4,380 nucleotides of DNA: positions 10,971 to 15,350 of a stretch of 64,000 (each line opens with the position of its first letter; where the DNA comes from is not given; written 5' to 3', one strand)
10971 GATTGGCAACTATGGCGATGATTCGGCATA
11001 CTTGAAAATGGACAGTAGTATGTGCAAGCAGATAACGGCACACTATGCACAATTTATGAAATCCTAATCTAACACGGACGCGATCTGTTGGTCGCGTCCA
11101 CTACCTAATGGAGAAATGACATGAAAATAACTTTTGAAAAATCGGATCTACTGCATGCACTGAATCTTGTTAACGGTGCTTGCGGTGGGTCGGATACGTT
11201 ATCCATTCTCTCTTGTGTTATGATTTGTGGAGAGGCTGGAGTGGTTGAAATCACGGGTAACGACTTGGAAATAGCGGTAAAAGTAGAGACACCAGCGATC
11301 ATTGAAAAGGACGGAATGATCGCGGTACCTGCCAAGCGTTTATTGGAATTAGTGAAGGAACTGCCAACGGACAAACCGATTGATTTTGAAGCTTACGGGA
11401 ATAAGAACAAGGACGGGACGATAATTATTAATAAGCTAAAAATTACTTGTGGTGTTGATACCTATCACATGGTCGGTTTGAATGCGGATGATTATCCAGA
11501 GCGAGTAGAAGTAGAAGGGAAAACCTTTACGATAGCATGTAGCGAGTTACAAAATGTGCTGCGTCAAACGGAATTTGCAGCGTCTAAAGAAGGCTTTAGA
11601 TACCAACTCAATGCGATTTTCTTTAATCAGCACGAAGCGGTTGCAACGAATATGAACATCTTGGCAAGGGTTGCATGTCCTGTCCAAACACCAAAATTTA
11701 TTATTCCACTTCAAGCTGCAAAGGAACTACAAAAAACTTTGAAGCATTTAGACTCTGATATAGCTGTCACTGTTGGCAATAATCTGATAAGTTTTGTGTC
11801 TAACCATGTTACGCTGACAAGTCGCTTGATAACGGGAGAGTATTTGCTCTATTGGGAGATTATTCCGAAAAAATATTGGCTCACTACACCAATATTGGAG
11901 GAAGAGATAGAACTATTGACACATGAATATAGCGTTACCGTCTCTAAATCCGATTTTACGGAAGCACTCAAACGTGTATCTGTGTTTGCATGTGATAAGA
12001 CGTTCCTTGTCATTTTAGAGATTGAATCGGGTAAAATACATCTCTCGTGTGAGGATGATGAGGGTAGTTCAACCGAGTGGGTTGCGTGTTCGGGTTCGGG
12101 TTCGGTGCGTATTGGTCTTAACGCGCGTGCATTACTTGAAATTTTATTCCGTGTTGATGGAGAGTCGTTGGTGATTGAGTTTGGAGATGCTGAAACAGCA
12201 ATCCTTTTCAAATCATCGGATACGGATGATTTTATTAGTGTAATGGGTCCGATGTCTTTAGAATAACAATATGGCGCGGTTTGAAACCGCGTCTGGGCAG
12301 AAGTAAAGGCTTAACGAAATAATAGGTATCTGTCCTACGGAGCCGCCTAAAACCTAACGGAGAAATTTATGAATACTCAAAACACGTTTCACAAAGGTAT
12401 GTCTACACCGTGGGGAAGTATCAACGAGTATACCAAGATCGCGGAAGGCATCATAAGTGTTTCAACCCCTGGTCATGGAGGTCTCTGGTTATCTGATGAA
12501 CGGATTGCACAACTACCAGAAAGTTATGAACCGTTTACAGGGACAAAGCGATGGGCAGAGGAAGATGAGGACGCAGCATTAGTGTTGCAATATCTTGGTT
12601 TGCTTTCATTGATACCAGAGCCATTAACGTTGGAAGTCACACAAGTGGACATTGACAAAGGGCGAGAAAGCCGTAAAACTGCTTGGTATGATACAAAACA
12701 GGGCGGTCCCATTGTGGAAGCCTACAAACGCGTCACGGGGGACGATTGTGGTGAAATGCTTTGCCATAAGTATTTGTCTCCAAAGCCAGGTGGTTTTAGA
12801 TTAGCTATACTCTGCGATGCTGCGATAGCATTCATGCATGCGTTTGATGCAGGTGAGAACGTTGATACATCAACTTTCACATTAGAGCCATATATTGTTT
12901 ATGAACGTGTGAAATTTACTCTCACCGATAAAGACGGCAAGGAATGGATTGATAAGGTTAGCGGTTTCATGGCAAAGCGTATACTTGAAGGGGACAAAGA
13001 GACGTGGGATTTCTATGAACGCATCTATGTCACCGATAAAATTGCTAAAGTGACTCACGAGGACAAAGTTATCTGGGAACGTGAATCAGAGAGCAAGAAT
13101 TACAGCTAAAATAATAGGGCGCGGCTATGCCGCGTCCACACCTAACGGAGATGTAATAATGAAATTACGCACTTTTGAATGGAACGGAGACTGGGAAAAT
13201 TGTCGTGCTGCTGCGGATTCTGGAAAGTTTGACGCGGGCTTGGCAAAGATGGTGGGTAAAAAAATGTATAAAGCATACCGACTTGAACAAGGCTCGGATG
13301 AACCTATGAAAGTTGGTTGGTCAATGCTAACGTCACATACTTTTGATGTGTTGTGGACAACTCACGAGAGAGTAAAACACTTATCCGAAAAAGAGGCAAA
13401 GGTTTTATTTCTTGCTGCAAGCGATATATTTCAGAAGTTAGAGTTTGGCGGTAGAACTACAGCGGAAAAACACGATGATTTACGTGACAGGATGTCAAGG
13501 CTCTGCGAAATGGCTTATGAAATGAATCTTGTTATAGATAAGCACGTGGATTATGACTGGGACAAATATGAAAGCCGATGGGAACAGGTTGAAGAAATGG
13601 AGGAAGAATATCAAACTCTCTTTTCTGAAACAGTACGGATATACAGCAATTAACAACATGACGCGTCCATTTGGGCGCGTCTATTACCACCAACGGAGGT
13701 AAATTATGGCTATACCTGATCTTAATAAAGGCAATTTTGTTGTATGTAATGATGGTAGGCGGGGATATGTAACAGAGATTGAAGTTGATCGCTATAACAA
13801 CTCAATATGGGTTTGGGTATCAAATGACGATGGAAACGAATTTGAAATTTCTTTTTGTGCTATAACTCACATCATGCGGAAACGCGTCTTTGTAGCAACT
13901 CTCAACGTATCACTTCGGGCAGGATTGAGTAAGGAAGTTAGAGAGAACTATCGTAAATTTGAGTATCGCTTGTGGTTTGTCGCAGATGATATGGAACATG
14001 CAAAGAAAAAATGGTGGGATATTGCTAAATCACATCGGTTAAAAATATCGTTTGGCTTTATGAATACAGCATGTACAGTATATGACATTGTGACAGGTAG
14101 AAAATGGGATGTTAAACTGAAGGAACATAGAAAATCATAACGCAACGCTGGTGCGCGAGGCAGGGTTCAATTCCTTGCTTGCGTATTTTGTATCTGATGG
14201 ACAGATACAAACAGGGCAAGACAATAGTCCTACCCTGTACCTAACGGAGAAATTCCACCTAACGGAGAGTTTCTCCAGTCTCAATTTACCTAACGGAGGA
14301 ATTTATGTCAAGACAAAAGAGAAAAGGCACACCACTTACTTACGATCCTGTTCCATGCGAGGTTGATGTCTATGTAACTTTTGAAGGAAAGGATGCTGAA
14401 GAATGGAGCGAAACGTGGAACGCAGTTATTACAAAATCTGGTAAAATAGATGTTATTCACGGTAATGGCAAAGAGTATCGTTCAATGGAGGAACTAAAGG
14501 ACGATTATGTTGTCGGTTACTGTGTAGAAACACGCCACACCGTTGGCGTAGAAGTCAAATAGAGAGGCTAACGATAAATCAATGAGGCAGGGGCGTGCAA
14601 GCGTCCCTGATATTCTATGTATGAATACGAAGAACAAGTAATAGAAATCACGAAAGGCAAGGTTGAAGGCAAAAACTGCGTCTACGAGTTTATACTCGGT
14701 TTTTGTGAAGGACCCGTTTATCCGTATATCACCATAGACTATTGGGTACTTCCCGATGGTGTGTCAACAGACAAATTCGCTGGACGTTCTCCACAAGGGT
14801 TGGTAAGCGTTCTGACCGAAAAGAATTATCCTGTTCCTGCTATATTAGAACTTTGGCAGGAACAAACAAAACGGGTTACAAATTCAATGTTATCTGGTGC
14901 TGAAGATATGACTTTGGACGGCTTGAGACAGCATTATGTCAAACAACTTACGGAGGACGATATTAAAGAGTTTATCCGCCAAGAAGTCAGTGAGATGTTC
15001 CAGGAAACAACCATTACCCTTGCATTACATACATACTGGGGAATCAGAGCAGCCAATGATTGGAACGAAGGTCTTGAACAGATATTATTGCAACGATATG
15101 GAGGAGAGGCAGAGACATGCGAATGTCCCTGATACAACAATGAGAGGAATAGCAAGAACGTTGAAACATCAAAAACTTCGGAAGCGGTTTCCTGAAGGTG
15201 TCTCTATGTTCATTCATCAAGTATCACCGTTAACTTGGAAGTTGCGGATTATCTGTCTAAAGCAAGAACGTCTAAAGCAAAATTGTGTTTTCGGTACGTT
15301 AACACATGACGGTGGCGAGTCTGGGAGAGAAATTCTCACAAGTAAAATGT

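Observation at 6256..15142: Class II element: conserved GNRA-tetraloop hairpin + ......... placed 7-10 nt before three SD-less start codons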

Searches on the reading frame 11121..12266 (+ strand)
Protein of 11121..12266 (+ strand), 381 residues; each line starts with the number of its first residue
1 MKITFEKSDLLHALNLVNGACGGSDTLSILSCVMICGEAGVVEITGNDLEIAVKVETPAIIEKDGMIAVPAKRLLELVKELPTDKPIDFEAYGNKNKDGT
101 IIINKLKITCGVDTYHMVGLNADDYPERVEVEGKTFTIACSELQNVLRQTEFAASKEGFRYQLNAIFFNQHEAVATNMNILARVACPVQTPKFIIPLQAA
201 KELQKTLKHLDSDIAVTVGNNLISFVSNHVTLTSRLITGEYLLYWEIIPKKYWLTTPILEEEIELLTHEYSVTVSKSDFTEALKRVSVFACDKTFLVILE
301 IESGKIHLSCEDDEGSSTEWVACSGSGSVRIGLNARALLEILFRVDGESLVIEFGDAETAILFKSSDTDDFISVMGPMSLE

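Call 12: search_protein_families(library=pfam, proteins=[window:11121-12266:+], max_evalue=0.01)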
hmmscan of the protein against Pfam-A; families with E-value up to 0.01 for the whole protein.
window:11121-12266:+ (381 aa): 3 families
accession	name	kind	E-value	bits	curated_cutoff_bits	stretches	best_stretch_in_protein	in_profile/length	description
PF00712.24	DNA_pol3_beta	-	8.6e-20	71.5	24.4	1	1-127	1-118/120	DNA polymerase III beta subunit, N-terminal domain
PF02767.21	DNA_pol3_beta_2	-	8.1e-13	49.1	27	1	138-241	2-114/116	DNA polymerase III beta subunit, central domain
PF02768.20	DNA_pol3_beta_3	-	7.7e-10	39.1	27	1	270-378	10-120/121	DNA polymerase III beta subunit, C-terminal domain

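Call 18: find_related_loci(query=window:11121-12266:+, collection=viral_contigs, flank=10000)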
Query window:11121-12266:+ (381 aa) in viral_contigs; peptide patterns used: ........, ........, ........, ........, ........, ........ (x = any residue, [..] = any of these).
6 stretches matched a pattern; 2 encode a relative of the query (tblastn E <= 1e-3); 2 distinct loci.
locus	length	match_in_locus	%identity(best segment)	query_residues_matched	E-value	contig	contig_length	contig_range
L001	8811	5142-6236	23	1-380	2e-19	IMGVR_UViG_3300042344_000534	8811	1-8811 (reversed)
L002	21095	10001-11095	23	1-380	2e-19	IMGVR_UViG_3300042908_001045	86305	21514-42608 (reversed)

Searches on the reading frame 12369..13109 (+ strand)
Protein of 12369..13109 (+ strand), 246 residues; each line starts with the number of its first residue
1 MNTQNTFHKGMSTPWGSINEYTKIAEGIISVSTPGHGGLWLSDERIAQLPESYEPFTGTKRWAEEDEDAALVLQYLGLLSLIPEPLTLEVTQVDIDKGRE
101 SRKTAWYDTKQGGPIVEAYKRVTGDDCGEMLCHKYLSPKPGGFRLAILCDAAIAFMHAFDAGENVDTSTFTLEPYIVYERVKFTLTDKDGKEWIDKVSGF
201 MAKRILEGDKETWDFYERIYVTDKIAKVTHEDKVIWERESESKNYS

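Call 12: search_protein_families(library=pfam, proteins=[window:12369-13109:+], max_evalue=0.01)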
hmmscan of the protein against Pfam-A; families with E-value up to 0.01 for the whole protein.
window:12369-13109:+ (246 aa): 1 family
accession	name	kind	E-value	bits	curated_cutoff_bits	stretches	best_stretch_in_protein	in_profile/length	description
PF22653.1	DUF7007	-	1.9e-17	64.2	27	1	9-76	2-66/116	Domain of unknown function (DUF7007)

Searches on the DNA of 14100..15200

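Call 88: search_rna_families(source=window, start=14100, end=15200, threshold=evalue, max_evalue=10, show_alignments=2)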
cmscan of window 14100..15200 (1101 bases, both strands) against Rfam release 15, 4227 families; matches with E-value up to 10: 3.
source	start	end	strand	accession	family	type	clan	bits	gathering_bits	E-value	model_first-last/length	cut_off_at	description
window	14211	14312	-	RF02875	AS-pc01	Gene; antisense;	-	19.5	79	1.2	1-99/99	no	Antisense to pHK01_035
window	14184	14261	-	RF02150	MESTIT1_3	Gene; lncRNA;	-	12.9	60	7.5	1-99/99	no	MEST intronic transcript 1, antisense RNA conserved region 3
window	14510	14579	+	RF02081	STnc550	Gene; sRNA;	-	11.1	48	6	230-304/388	no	Enterobacterial sRNA STnc550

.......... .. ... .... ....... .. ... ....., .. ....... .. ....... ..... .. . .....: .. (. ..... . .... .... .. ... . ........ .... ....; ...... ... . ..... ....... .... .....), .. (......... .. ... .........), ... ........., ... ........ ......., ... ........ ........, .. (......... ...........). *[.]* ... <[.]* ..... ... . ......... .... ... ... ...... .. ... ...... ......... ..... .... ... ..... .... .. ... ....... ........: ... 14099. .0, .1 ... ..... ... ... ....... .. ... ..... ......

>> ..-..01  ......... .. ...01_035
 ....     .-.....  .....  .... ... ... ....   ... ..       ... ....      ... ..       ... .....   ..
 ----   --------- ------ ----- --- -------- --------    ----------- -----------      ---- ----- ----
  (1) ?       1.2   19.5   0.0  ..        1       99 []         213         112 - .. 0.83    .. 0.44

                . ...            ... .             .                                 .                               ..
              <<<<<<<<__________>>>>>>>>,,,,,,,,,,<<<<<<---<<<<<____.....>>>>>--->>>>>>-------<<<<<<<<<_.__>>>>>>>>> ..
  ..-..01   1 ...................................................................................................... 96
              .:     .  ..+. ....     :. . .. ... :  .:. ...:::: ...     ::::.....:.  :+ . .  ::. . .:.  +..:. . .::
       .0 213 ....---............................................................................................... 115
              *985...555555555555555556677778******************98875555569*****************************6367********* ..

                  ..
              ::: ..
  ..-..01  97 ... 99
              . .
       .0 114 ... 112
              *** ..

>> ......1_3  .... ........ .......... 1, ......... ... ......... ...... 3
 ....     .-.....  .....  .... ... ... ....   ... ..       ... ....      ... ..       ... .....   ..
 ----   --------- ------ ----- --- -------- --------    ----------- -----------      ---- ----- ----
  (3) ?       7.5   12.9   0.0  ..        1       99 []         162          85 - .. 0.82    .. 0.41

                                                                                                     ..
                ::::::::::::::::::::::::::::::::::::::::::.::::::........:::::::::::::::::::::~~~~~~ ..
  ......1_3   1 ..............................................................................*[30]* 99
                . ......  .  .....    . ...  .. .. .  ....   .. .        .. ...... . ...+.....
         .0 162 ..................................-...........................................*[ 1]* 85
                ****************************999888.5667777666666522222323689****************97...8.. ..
